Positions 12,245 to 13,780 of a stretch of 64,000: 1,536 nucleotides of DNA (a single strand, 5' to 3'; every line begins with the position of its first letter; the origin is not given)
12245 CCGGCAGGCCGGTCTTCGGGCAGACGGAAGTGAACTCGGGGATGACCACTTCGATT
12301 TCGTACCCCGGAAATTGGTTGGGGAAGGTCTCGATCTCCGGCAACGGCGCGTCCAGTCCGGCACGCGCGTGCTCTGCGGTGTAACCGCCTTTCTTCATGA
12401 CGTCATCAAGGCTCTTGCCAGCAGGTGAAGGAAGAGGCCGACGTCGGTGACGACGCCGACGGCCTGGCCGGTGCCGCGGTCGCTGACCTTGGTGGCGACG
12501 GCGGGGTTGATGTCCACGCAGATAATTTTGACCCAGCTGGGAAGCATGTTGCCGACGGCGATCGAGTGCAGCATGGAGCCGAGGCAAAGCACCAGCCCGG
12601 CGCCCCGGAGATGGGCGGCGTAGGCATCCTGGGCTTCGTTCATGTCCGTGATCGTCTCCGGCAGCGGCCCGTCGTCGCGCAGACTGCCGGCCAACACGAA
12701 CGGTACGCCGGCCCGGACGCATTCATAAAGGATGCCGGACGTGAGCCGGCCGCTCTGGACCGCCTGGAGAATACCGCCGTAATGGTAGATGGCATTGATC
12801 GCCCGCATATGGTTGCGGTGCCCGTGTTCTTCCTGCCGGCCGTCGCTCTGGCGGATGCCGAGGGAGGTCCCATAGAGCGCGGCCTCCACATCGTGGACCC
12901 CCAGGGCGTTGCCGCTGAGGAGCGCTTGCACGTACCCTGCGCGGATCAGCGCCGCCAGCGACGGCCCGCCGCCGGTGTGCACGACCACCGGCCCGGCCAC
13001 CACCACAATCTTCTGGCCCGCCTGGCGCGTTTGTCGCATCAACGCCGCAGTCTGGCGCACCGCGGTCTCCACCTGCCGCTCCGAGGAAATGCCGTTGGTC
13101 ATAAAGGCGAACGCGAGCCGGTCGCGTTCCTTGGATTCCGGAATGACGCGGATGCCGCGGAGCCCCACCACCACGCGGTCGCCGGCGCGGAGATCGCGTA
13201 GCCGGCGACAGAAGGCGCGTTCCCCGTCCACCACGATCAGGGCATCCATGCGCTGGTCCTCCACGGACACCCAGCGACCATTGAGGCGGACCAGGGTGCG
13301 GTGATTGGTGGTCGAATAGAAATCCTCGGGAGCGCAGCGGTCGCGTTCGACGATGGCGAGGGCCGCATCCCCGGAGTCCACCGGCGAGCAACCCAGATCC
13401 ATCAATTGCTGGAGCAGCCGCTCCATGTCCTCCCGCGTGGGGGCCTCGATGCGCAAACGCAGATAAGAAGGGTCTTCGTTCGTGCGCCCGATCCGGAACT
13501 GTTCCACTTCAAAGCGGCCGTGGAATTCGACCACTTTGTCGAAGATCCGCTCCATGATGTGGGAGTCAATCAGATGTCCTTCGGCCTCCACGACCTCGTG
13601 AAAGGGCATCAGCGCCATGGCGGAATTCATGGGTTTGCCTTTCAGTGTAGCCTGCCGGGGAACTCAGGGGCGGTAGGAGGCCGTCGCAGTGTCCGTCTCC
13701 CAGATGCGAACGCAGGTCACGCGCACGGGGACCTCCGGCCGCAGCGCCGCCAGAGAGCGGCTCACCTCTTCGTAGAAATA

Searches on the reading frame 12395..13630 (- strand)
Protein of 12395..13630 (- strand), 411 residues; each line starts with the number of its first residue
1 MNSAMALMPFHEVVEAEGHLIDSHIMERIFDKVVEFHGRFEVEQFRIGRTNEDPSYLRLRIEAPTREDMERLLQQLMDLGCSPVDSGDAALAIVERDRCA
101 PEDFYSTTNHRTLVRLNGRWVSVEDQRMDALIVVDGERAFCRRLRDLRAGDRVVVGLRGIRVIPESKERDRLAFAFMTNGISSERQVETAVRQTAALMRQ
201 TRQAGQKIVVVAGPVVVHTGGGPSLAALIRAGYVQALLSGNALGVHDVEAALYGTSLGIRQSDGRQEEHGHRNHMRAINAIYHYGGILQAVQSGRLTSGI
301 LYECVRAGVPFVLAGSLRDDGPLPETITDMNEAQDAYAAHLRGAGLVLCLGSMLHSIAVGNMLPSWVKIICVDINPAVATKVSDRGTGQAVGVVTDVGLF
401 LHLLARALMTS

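Call 4: search_protein_families(library=pfam, proteins=[window:12395-13630:-])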
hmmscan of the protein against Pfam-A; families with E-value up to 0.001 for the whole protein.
window:12395-13630:- (411 aa): 4 families
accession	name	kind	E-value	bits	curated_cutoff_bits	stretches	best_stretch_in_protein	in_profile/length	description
PF21570.3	ArgZ-like_C_2nd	-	8.2e-93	310.4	27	1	193-404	2-213/213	Arginine dihydrolase ArgZ-like, C-terminal, Rossmann fold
PF04455.17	Saccharop_dh_N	-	4.2e-31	107.8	23.5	1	12-110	2-100/100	LOR/SDH bifunctional enzyme conserved region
PF21571.2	ArgZ-like_C_1st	-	5.6e-27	94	27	1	112-191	2-84/84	Arginine dihydrolase ArgZ-like, C-terminal, first region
PF00205.28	TPP_enzyme_M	-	0.00019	21.6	30.4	0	330-402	65-135/137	Thiamine pyrophosphate enzyme, central domain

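Call 5: search_protein_families(library=ncbifam, proteins=[window:12395-13630:-])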
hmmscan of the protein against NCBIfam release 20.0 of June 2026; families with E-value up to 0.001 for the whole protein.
window:12395-13630:- (411 aa): 4 families
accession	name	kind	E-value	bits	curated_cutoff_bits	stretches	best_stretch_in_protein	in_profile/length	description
TIGR00300.1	TIGR00300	equivalog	1.5e-159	531.2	410.8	1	13-408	5-404/407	ornithine cyclodeaminase, nickel-pincer nucleotide-dependent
NF052231.1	bifunc_ArgZ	exception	1.8e-145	485.8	1025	1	12-408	286-692/696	bifunctional arginine dihydrolase/ornithine cyclodeaminase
NF052526.1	ODC_var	equivalog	8e-81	271.6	440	1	86-409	21-362/364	putative NPN-dependent ornithine cyclodeaminase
NF052581.1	GSU2086_dom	subfamily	1.7e-08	34.4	250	1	186-258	43-115/301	GSU2086 family protein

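Call 6: find_encoding_contigs(protein=window:12395-13630:-, flank=10000, max_places=10)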
Protein window:12395-13630:- (411 aa): 1 contig read that carries it; 1 place shown.
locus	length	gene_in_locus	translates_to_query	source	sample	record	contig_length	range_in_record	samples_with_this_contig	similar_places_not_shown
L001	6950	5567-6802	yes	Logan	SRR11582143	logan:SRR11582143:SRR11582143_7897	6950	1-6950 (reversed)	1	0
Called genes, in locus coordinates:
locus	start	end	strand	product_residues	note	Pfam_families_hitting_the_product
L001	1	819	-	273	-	?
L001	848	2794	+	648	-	PF00753:Lactamase_B, PF23023:Anti-Pycsar_Apyc1 (faint), PF12706:Lactamase_B_2 (faint), PF00753:Lactamase_B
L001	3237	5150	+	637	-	PF00270:DEAD, PF13307:Helicase_C_2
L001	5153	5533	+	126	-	PF01242:PTPS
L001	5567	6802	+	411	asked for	PF04455:Saccharop_dh_N, PF21571:ArgZ-like_C_1st, PF21570:ArgZ-like_C_2nd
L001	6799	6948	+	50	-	?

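Call 8: find_homologous_proteins(query=window:12395-13630:-)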
Query window:12395-13630:- (411 aa): 8000 proteins with E <= 0.001 among 8000 candidates; the best 120 are listed.
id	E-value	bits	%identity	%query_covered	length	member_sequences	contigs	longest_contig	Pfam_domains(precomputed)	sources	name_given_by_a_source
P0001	2.0e-269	911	100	100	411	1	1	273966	PF21571.3,PF04455.18,PF21570.4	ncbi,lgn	-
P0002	1.2e-267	905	100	100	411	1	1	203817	PF21571.3,PF04455.18,PF21570.4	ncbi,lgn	-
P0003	5.0e-267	903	99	100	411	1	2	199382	PF21571.3,PF04455.18,PF21570.4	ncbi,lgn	-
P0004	1.1e-264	895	98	100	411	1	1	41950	PF21571.3,PF04455.18,PF21570.4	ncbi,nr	ncbi:MAG TPA: TIGR00300 family protein [Bryobacteraceae bacterium]|nr:TIGR00300 family protein [Bryo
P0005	1.7e-260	881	96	100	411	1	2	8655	PF21571.3,PF04455.18,PF21570.4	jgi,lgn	jgi:lysine-ketoglutarate reductase/saccharopine dehydrogenase-like protein (TIGR00300 family)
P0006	6.1e-260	879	96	100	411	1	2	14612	PF21571.3,PF04455.18,PF21570.4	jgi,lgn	jgi:lysine-ketoglutarate reductase/saccharopine dehydrogenase-like protein (TIGR00300 family)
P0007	9.0e-259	876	96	100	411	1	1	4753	PF21571.3,PF04455.18,PF21570.4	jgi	jgi:lysine-ketoglutarate reductase/saccharopine dehydrogenase-like protein (TIGR00300 family)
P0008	5.8e-258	873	96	100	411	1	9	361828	PF21571.3,PF04455.18,PF21570.4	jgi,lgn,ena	jgi:lysine-ketoglutarate reductase/saccharopine dehydrogenase-like protein (TIGR00300 family)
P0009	2.1e-257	871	95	100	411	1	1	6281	PF21571.3,PF04455.18,PF21570.4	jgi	jgi:lysine-ketoglutarate reductase/saccharopine dehydrogenase-like protein (TIGR00300 family)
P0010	1.3e-256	869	95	100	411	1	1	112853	PF21571.3,PF04455.18,PF21570.4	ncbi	-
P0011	1.3e-256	868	96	99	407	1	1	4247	PF21571.3,PF04455.18,PF21570.4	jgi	-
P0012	2.3e-249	845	92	100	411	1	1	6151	PF21571.3,PF04455.18,PF21570.4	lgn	-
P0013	5.2e-249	843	92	100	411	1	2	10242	PF21571.3,PF04455.18,PF21570.4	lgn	-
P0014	3.5e-248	841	92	100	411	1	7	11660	PF21571.3,PF04455.18,PF21570.4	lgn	-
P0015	3.1e-242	821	90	100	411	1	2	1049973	PF21571.3,PF04455.18,PF21570.4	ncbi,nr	ncbi:MAG: TIGR00300 family protein [Bryobacterales bacterium]|nr:TIGR00300 family protein [Bryobacte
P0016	8.1e-229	777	84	100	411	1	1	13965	PF21571.3,PF04455.18,PF21570.4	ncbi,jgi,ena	-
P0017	2.0e-227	772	83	100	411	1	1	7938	PF21571.3,PF04455.18,PF21570.4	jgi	-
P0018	2.9e-227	772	83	99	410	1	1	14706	PF21571.3,PF04455.18,PF21570.4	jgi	jgi:lysine-ketoglutarate reductase/saccharopine dehydrogenase-like protein (TIGR00300 family)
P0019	1.0e-226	770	83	99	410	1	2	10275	PF21571.3,PF04455.18,PF21570.4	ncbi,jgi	jgi:lysine-ketoglutarate reductase/saccharopine dehydrogenase-like protein (TIGR00300 family)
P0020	3.4e-226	768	83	99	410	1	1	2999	PF21571.3,PF04455.18,PF21570.4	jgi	-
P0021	3.5e-226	768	83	99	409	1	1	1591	PF21571.3,PF04455.18,PF21570.4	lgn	-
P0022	1.5e-225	766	84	100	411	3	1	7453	PF21571.3,PF04455.18,PF21570.4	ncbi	-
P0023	1.6e-225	766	83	97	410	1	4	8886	PF21571.3,PF04455.18,PF21570.4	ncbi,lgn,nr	ncbi:MAG TPA: TIGR00300 family protein [Bryobacteraceae bacterium]|nr:TIGR00300 family protein [Bryo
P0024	1.4e-224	763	82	100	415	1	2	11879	PF21571.3,PF04455.18,PF21570.4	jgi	jgi:lysine-ketoglutarate reductase/saccharopine dehydrogenase-like protein (TIGR00300 family)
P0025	6.6e-224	761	81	99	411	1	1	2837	PF21571.3,PF04455.18,PF21570.4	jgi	jgi:lysine-ketoglutarate reductase/saccharopine dehydrogenase-like protein (TIGR00300 family)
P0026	7.9e-224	761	84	99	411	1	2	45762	PF21571.3,PF04455.18,PF21570.4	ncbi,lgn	-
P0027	1.6e-223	760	82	100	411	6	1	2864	PF21571.3,PF04455.18,PF21570.4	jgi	-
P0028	2.0e-223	759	83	98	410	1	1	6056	PF21571.3,PF04455.18,PF21570.4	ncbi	-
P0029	8.4e-223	757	82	100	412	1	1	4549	PF21571.3,PF04455.18,PF21570.4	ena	-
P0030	9.2e-223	757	83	100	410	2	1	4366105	PF21571.3,PF04455.18,PF21570.4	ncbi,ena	-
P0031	1.1e-222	757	82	100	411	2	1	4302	PF21571.3,PF04455.18,PF21570.4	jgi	jgi:lysine-ketoglutarate reductase/saccharopine dehydrogenase-like protein (TIGR00300 family)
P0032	1.7e-222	756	81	100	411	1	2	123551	PF21571.3,PF04455.18,PF21570.4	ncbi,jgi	jgi:lysine-ketoglutarate reductase/saccharopine dehydrogenase-like protein (TIGR00300 family)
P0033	1.9e-222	756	82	100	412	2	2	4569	PF21571.3,PF04455.18,PF21570.4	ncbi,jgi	-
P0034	4.8e-222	755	80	100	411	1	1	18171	PF21571.3,PF04455.18,PF21570.4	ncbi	-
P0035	9.0e-222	754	81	100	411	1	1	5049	PF21571.3,PF04455.18,PF21570.4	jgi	jgi:lysine-ketoglutarate reductase/saccharopine dehydrogenase-like protein (TIGR00300 family)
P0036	9.2e-222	754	83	99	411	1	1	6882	PF21571.3,PF04455.18,PF21570.4,PF00205.29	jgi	jgi:lysine-ketoglutarate reductase/saccharopine dehydrogenase-like protein (TIGR00300 family)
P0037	9.6e-222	754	81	99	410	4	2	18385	PF21571.3,PF04455.18,PF21570.4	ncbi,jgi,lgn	jgi:conserved hypothetical protein TIGR00300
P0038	1.1e-221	753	82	100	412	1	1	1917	PF21571.3,PF04455.18,PF21570.4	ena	-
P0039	1.2e-221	753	81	100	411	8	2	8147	PF21571.3,PF04455.18,PF21570.4,PF00205.29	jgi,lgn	jgi:lysine-ketoglutarate reductase/saccharopine dehydrogenase-like protein (TIGR00300 family)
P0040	2.2e-221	752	82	100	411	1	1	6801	PF21571.3,PF04455.18,PF21570.4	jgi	jgi:lysine-ketoglutarate reductase/saccharopine dehydrogenase-like protein (TIGR00300 family)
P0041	3.1e-221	752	80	100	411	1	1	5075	PF21571.3,PF04455.18,PF21570.4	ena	-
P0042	3.8e-221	752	81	100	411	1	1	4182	PF21571.3,PF04455.18,PF21570.4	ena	-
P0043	9.4e-221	750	80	100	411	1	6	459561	PF21571.3,PF04455.18,PF21570.4,PF00205.29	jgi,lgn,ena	jgi:lysine-ketoglutarate reductase/saccharopine dehydrogenase-like protein (TIGR00300 family)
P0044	1.0e-220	750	82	99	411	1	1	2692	PF21571.3,PF04455.18,PF21570.4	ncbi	-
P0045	1.2e-220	750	81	100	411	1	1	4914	PF21571.3,PF04455.18,PF21570.4,PF00205.29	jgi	jgi:lysine-ketoglutarate reductase/saccharopine dehydrogenase-like protein (TIGR00300 family)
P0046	1.3e-220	750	82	100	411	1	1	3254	PF21571.3,PF04455.18,PF21570.4,PF00205.29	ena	-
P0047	2.3e-220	749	82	98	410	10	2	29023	PF21571.3,PF04455.18,PF21570.4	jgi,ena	-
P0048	2.7e-220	749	82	99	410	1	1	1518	PF21571.3,PF04455.18,PF21570.4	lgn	-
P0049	7.0e-220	748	82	100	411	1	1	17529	PF21571.3,PF04455.18,PF21570.4,PF00205.29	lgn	-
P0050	1.0e-219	747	82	98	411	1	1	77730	PF21571.3,PF04455.18,PF21570.4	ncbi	ncbi:MAG: TIGR00300 family protein [Bryobacteraceae bacterium]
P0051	1.3e-219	747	81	100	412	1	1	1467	PF21571.3,PF04455.18,PF21570.4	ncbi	-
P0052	1.7e-219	746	81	100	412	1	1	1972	PF21571.3,PF04455.18,PF21570.4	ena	-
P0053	2.0e-219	746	81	100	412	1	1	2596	PF21571.3,PF04455.18,PF21570.4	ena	-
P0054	2.0e-219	746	81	100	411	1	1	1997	PF21571.3,PF04455.18,PF21570.4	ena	-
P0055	2.0e-219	746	81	100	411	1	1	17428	PF21571.3,PF04455.18,PF21570.4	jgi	jgi:lysine-ketoglutarate reductase/saccharopine dehydrogenase-like protein (TIGR00300 family)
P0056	2.1e-219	746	82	97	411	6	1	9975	PF21571.3,PF04455.18,PF21570.4,PF00205.29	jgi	-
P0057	4.5e-219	745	82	98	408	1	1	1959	PF21571.3,PF04455.18,PF21570.4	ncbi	-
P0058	6.2e-219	744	80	100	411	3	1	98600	PF21571.3,PF04455.18,PF21570.4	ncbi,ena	-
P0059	8.9e-219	744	82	98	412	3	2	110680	PF21571.3,PF04455.18,PF21570.4,PF00205.29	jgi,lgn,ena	-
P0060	9.8e-219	744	83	98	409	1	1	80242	PF21571.3,PF04455.18,PF21570.4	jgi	jgi:lysine-ketoglutarate reductase/saccharopine dehydrogenase-like protein (TIGR00300 family)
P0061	1.0e-218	744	82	100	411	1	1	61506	PF21571.3,PF04455.18,PF21570.4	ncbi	-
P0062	1.1e-218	744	83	98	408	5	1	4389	PF21571.3,PF04455.18,PF21570.4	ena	-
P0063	1.9e-218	743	80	99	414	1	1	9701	PF21571.3,PF04455.18,PF21570.4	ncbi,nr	ncbi:MAG: TIGR00300 family protein [Bryobacteraceae bacterium]|nr:TIGR00300 family protein [Bryobact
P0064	2.2e-218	743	82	98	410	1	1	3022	PF21571.3,PF04455.18,PF21570.4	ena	-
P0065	3.0e-218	742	80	98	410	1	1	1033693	PF21571.3,PF04455.18,PF21570.4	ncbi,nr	ncbi:MAG: TIGR00300 family protein [Bryobacteraceae bacterium]|nr:TIGR00300 family protein [Bryobact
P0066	3.7e-218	742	82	98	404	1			PF21571.3,PF04455.18,PF21570.4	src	-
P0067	4.2e-218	742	81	99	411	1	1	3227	PF21571.3,PF04455.18,PF21570.4,PF00205.29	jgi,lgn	-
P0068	4.9e-218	741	80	99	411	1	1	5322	PF21571.3,PF04455.18,PF21570.4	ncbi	-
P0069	5.8e-218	741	80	99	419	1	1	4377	PF21571.3,PF04455.18,PF21570.4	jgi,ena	-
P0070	7.2e-218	741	83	97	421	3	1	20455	PF21571.3,PF04455.18,PF21570.4,PF00205.29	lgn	-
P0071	7.5e-218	741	83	98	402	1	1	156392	PF21571.3,PF04455.18,PF21570.4,PF00205.29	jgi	jgi:lysine-ketoglutarate reductase/saccharopine dehydrogenase-like protein (TIGR00300 family)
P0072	9.7e-218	740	82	97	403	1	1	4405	PF21571.3,PF04455.18,PF21570.4,PF00205.29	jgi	jgi:lysine-ketoglutarate reductase/saccharopine dehydrogenase-like protein (TIGR00300 family)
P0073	9.9e-218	740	79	100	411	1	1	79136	PF21571.3,PF04455.18,PF21570.4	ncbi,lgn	ncbi:MAG: TIGR00300 family protein [Rhodospirillales bacterium]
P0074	1.0e-217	740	81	99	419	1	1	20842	PF21571.3,PF04455.18,PF21570.4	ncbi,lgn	-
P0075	1.1e-217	740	81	97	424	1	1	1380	PF21571.3,PF04455.18,PF21570.4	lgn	-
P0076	1.2e-217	740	80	100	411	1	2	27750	PF21571.3,PF04455.18,PF21570.4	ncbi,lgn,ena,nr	ncbi:MAG: TIGR00300 family protein [Bryobacterales bacterium]|nr:TIGR00300 family protein [Bryobacte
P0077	1.3e-217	740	80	100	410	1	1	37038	PF21571.3,PF04455.18,PF21570.4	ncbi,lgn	ncbi:MAG: TIGR00300 family protein [Bryobacteraceae bacterium]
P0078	1.3e-217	740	80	99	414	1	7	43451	PF21571.3,PF04455.18,PF21570.4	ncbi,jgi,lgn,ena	jgi:TIGR00300 family protein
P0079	1.4e-217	740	80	98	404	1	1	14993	PF21571.3,PF04455.18,PF21570.4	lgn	-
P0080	1.6e-217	740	81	99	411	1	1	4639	PF21571.3,PF04455.18,PF21570.4,PF00205.29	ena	-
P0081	1.7e-217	740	80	100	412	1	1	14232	PF21571.3,PF04455.18,PF21570.4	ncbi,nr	ncbi:MAG TPA: TIGR00300 family protein [Bryobacteraceae bacterium]|nr:TIGR00300 family protein [Bryo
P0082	2.1e-217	739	81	100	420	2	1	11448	PF21571.3,PF04455.18,PF21570.4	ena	-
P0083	2.1e-217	739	83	98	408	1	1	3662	PF21571.3,PF04455.18,PF21570.4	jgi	jgi:lysine-ketoglutarate reductase/saccharopine dehydrogenase-like protein (TIGR00300 family)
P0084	2.2e-217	739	80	100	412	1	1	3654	PF21571.3,PF04455.18,PF21570.4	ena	-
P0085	2.3e-217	739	82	98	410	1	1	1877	PF21571.3,PF04455.18,PF21570.4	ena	-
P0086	3.6e-217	739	82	98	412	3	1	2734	PF21571.3,PF04455.18,PF21570.4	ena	-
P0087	3.8e-217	739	81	100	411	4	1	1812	PF21571.3,PF04455.18,PF21570.4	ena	-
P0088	4.2e-217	738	81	98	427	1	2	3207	PF21571.3,PF04455.18,PF21570.4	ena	-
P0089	4.5e-217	738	83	97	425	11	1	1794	PF21571.3,PF04455.18,PF21570.4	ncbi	-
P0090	6.0e-217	738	80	100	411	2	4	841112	PF21571.3,PF04455.18,PF21570.4,PF00205.29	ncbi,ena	-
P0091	6.4e-217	738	80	100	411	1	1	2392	PF21571.3,PF04455.18,PF21570.4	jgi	jgi:lysine-ketoglutarate reductase/saccharopine dehydrogenase-like protein (TIGR00300 family)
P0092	7.3e-217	738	80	99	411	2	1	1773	PF21571.3,PF04455.18,PF21570.4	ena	-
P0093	8.5e-217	737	79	97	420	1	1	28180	PF21571.3,PF04455.18,PF21570.4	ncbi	-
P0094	8.7e-217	737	81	98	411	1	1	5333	PF21571.3,PF04455.18,PF21570.4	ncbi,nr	ncbi:MAG TPA: TIGR00300 family protein [Bryobacteraceae bacterium]|nr:TIGR00300 family protein [Bryo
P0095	1.0e-216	737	80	99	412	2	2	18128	PF21571.3,PF04455.18,PF21570.4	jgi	jgi:lysine-ketoglutarate reductase/saccharopine dehydrogenase-like protein (TIGR00300 family)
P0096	1.3e-216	737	81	98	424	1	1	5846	PF21571.3,PF04455.18,PF21570.4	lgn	-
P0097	1.4e-216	737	82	97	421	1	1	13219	PF21571.3,PF04455.18,PF21570.4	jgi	jgi:lysine-ketoglutarate reductase/saccharopine dehydrogenase-like protein (TIGR00300 family)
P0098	1.4e-216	737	82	98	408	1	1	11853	PF21571.3,PF04455.18,PF21570.4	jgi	jgi:lysine-ketoglutarate reductase/saccharopine dehydrogenase-like protein (TIGR00300 family)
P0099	1.5e-216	737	81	100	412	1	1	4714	PF21571.3,PF04455.18,PF21570.4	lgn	-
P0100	1.5e-216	737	82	97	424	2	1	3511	PF21571.3,PF04455.18,PF21570.4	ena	-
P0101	1.7e-216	736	82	98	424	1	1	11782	PF21571.3,PF04455.18,PF21570.4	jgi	jgi:lysine-ketoglutarate reductase/saccharopine dehydrogenase-like protein (TIGR00300 family)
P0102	1.9e-216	736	81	98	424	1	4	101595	PF21571.3,PF04455.18,PF21570.4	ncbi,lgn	-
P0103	2.7e-216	736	80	98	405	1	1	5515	PF21571.3,PF04455.18,PF21570.4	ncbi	-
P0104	2.8e-216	736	80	99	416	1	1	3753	PF21571.3,PF04455.18,PF21570.4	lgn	-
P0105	3.3e-216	735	82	98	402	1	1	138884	PF21571.3,PF04455.18,PF21570.4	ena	-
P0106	3.5e-216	735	81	100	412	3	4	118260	PF21571.3,PF04455.18,PF21570.4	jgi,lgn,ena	jgi:lysine-ketoglutarate reductase/saccharopine dehydrogenase-like protein (TIGR00300 family)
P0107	3.6e-216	735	82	99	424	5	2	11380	PF21571.3,PF04455.18,PF21570.4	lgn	-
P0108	3.7e-216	735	82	98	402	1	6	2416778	PF21571.3,PF04455.18,PF21570.4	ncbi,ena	-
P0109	4.0e-216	735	80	98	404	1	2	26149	PF21571.3,PF04455.18,PF21570.4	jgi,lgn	jgi:lysine-ketoglutarate reductase/saccharopine dehydrogenase-like protein (TIGR00300 family)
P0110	4.1e-216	735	82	98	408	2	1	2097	PF21571.3,PF04455.18,PF21570.4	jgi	jgi:lysine-ketoglutarate reductase/saccharopine dehydrogenase-like protein (TIGR00300 family)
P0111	5.3e-216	735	79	100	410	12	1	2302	PF21571.3,PF04455.18,PF21570.4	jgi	jgi:lysine-ketoglutarate reductase/saccharopine dehydrogenase-like protein (TIGR00300 family)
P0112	5.7e-216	735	82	97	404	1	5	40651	PF21571.3,PF04455.18,PF21570.4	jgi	-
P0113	6.0e-216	735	80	100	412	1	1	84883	PF21571.3,PF04455.18,PF21570.4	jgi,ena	-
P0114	6.5e-216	734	80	99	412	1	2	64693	PF21571.3,PF04455.18,PF21570.4,PF00205.29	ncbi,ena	-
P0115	6.7e-216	734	82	98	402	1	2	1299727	PF21571.3,PF04455.18,PF21570.4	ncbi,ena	-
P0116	6.9e-216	734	81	98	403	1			PF21571.3,PF04455.18,PF21570.4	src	-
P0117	7.4e-216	734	79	100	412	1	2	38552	PF21571.3,PF04455.18,PF21570.4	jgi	jgi:lysine-ketoglutarate reductase/saccharopine dehydrogenase-like protein (TIGR00300 family)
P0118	9.5e-216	734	79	100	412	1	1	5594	PF21571.3,PF04455.18,PF21570.4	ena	-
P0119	1.1e-215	734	83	97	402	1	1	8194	PF21571.3,PF04455.18,PF21570.4,PF00205.29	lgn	-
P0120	1.1e-215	734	80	99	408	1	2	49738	PF21571.3,PF04455.18,PF21570.4,PF00205.29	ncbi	-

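Call 10: find_related_loci(query=A1, collection=genome_contigs, flank=10000)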
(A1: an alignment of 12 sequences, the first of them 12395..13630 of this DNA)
Query A1 (411 aa) in genome_contigs; peptide patterns used: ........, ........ (x = any residue, [..] = any of these).
600 stretches matched a pattern (row limit reached: there are more); 570 encode a relative of the query (tblastn E <= 1e-3); the best 80 are kept; 80 distinct loci.
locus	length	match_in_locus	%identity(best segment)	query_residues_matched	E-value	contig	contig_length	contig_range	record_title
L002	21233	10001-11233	81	1-411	0e+0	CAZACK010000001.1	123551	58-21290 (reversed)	MAG TPA_asm: uncultured Solibacteraceae bacterium isolate binchicken_co107_188 genome assembly, contig: NODE_316_length_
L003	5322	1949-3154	80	1-402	0e+0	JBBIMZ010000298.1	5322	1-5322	MAG: Solibacteraceae bacterium isolate BR2F70218_bin_244 NODE_14090_length_5322_cov_3.591228, whole genome shotgun seque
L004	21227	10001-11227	83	1-409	0e+0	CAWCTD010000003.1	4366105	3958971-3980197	MAG: Bryobacterales bacterium isolate MFD01299.bin.2.200 genome assembly, contig: contig_6213, whole genome shotgun sequ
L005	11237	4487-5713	77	3-411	0e+0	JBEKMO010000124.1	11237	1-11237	MAG: Bryobacteraceae bacterium isolate SPRUCE 396 SPRUCE_396_124, whole genome shotgun sequence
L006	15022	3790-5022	78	1-411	0e+0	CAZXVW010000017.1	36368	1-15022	MAG TPA_asm: uncultured Solibacteraceae bacterium isolate binchicken_co19_498 genome assembly, contig: NODE_1503_length_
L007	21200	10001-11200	80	9-408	0e+0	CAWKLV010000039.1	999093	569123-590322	MAG: uncultured Acidobacteriota bacterium isolate MFD04580.bin.2.30 genome assembly, contig: contig_7300, whole genome s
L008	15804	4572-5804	82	1-411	0e+0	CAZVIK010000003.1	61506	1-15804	MAG TPA_asm: uncultured Solibacteraceae bacterium isolate binchicken_co26_202 genome assembly, contig: NODE_753_length_6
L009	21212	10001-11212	82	8-411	0e+0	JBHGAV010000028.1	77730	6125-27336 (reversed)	MAG: Bryobacteraceae bacterium isolate SBS.BIN.82 SBSBIN82_contig_28, whole genome shotgun sequence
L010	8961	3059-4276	77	3-408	0e+0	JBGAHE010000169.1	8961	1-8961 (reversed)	MAG: Bryobacteraceae bacterium isolate MAG_MBR_H125.49 MBRH125-49_opera_contig_12224, whole genome shotgun sequence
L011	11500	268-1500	77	1-411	0e+0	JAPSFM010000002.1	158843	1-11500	MAG: Bryobacterales bacterium isolate GA_gra95 NODE_115_length_158843_cov_14.882152, whole genome shotgun sequence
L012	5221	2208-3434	76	3-411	0e+0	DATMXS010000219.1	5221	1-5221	MAG TPA_asm: Bryobacteraceae bacterium isolate SMAG_U13126 k141_152462, whole genome shotgun sequence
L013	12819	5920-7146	77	1-409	0e+0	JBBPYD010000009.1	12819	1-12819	MAG: Bryobacterales bacterium isolate bin.120 bin.120_S5Ck141_811640_length_12819_cov_9.9905, whole genome shotgun seque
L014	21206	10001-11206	80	8-409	0e+0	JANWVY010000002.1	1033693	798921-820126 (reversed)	MAG: Bryobacteraceae bacterium isolate SKYG128 NODE_2_length_1033693_cov_8.130300, whole genome shotgun sequence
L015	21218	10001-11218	78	8-408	0e+0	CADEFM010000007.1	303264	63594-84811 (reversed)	MAG: uncultured Acidobacteria bacterium isolate Acidobacteria sp. RBC012 genome assembly, contig: MAG012_7, whole genome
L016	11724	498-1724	78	1-409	0e+0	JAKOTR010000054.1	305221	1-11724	MAG: Acidobacteriota bacterium isolate CAAI_maxbin.035 k201_646409, whole genome shotgun sequence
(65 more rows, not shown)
